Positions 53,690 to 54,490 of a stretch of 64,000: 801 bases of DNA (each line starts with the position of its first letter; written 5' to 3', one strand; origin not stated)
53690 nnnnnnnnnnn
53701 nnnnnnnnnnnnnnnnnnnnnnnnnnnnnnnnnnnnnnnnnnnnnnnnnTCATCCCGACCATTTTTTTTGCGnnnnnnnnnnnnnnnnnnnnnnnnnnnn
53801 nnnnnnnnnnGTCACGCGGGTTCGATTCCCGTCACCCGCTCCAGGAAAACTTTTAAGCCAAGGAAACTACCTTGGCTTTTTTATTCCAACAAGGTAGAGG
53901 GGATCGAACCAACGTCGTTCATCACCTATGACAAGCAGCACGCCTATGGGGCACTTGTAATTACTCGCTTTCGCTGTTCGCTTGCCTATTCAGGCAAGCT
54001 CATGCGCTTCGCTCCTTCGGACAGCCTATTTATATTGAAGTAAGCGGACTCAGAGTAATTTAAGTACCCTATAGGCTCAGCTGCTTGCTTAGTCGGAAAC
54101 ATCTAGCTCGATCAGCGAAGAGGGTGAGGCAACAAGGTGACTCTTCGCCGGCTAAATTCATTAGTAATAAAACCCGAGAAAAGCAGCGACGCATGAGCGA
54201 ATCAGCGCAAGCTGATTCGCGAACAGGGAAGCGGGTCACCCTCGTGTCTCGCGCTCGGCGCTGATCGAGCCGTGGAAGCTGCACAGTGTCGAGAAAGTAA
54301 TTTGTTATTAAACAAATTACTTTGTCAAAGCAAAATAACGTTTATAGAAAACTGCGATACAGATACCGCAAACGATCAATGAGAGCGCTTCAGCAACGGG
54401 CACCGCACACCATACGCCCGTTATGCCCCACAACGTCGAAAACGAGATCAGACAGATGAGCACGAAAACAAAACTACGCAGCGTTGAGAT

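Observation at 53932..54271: Copy B of the RNA-like element sits immediately downstream of a tRNA-Pro/tRNA-Gly pair at the edge of an accessory segment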

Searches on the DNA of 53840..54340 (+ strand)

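Call 9: search_rna_families(source=window, start=53840, end=54340, threshold=evalue, max_evalue=10, show_alignments=3)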
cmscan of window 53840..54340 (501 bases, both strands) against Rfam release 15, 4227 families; matches with E-value up to 10: 8.
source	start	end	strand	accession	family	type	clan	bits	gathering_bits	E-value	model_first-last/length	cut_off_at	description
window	54294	54323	+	RF00994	mir-1255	Gene; miRNA;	-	17.6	63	0.8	19-48/67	no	mir-1255 microRNA precursor family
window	54291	54326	+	RF00642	mir-23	Gene; miRNA;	-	17.5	52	0.66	17-55/73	no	mir-23 microRNA precursor family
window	53855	53922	-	RF02236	asX2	Gene; sRNA;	-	17.3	70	0.67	1-87/87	no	Xanthomonas sRNA asX2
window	54294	54323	-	RF00994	mir-1255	Gene; miRNA;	-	16.9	63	1.3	19-48/67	no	mir-1255 microRNA precursor family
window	54291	54326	-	RF00642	mir-23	Gene; miRNA;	-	14.4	52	5.1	17-55/73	no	mir-23 microRNA precursor family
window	54289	54327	-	RF04036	mir-2076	Gene; miRNA;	-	14.3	90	7.2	1-68/68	no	mir-2076 microRNA precursor family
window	54048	54089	-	RF01232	snoR442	Gene; snRNA; snoRNA; CD-box;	-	14.1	50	3.7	1-46/46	no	Small nucleolar RNA R442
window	54200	54216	-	RF01136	sR28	Gene; snRNA; snoRNA; CD-box;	-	10.1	39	4.5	39-55/55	no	Small nucleolar RNA sR28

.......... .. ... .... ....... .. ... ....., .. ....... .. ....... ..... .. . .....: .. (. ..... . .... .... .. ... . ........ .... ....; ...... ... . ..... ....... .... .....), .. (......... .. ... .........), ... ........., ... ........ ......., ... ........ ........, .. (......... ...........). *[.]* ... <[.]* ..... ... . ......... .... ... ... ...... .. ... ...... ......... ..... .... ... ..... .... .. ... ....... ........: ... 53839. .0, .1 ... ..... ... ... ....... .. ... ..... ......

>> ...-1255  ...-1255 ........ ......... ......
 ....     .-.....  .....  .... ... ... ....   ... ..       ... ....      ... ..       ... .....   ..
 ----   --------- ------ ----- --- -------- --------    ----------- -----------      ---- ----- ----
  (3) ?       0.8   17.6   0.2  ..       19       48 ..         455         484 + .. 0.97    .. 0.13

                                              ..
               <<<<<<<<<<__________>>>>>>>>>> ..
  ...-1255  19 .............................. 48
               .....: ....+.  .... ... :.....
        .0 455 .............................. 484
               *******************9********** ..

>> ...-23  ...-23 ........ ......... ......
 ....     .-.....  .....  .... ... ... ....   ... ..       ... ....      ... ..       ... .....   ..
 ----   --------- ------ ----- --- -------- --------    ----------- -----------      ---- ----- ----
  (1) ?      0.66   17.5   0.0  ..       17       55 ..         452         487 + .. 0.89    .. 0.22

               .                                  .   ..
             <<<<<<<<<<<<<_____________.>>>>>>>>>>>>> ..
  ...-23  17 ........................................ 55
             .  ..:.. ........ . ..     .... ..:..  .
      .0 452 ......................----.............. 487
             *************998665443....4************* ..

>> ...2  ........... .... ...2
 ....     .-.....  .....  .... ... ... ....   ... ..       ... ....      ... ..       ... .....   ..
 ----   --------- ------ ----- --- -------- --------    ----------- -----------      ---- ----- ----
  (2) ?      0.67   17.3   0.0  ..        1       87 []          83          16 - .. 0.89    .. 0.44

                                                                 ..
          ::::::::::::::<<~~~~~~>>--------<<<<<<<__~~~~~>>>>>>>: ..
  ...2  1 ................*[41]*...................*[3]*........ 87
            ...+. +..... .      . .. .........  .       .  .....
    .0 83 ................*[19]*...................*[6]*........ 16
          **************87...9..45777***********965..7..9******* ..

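Call 13: search_dna_similar(query=window:53920-54280:+, collection=plasmids, mode=distant, max_evalue=0.001, max_rows=30)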
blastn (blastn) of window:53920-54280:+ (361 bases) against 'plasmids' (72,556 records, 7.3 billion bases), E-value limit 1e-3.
No match.
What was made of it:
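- Tried and rejected: Plasmid collection, distant blastn: no match (call 13).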

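Call 67: build_rna_model(alignment_id=A3)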
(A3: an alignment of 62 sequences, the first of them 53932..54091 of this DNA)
Model R1 built from alignment A3 (62 sequences, 175 columns); structure: RNAalifold consensus.
model positions 160; base pairs 43; branch points 1; effective number of sequences 1.01; information 0.591 bits per position. Calibrated on 0.2 Mb of random sequence (short: E-values are rough).
structure used (alignment columns):
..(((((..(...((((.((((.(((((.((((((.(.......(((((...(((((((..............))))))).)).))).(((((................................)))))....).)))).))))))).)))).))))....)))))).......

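Call 68: build_rna_model(alignment_id=A4)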
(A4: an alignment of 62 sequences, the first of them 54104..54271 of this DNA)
Model R2 built from alignment A4 (62 sequences, 172 columns); structure: RNAalifold consensus.
model positions 167; base pairs 47; branch points 1; effective number of sequences 0.95; information 0.591 bits per position. Calibrated on 0.2 Mb of random sequence (short: E-values are rough).
structure used (alignment columns):
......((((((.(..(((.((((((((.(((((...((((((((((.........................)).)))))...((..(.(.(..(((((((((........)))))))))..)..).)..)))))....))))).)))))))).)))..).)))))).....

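Call 69: search_with_rna_model(model_id=R1, sources=[window, L144, L145, L146, L147, L105], max_evalue=1)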
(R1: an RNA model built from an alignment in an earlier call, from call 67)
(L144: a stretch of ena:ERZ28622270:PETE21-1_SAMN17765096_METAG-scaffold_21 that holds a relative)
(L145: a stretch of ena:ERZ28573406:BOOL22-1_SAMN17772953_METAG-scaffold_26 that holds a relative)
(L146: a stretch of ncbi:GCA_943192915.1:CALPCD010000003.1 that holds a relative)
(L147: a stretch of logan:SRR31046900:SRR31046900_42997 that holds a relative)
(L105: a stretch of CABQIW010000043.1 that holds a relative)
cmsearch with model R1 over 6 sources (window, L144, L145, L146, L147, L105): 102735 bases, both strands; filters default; matches with E-value up to 1: 7.
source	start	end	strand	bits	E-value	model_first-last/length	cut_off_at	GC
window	53932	54091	+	192.8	8.2e-46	1-160/160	no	0.48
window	7972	8131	-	187.6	1.6e-44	1-160/160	no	0.51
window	54105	54267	-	48.3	5e-10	1-160/160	no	0.56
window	7976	8135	+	31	9.4e-06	1-160/160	no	0.51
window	53928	54087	-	29.4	2.4e-05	1-160/160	no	0.48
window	7796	7958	+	26.1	0.00015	1-160/160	no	0.53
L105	5250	5377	+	17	0.027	1-129/160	3'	0.55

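Call 70: search_with_rna_model(model_id=R2, sources=[window, L144, L145, L146, L147, L105], max_evalue=1)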
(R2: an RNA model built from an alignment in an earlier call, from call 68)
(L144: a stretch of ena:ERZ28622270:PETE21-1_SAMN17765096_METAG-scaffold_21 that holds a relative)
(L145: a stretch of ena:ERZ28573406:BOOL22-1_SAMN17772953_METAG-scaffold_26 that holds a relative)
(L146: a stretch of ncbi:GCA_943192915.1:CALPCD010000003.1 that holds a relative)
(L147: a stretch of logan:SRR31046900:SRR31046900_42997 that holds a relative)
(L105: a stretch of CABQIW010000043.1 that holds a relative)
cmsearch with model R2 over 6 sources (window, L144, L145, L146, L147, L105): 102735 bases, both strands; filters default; matches with E-value up to 1: 8.
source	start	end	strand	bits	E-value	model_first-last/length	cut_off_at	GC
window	7792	7959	-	190.5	1.8e-51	1-167/167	no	0.52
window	54104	54271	+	173.9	8.3e-47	1-167/167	no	0.56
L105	5246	5377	-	141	1.5e-37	36-167/167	5'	0.55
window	53928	54092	-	46.8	4e-11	1-167/167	no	0.48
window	7971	8135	+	46.2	5.9e-11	1-167/167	no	0.51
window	7791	7958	+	40.7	2.1e-09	1-167/167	no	0.52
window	54105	54272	-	34.1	1.5e-07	1-167/167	no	0.57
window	9612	9679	-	11.9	0.26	1-167/167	no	0.54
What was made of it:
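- The d1 model scores 48 bits on the reverse complement of copy B's d2 (26 bits on copy A's) and the d2 model 46-47 bits on the reverse complement of both d1 copies (calls 69, 70).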
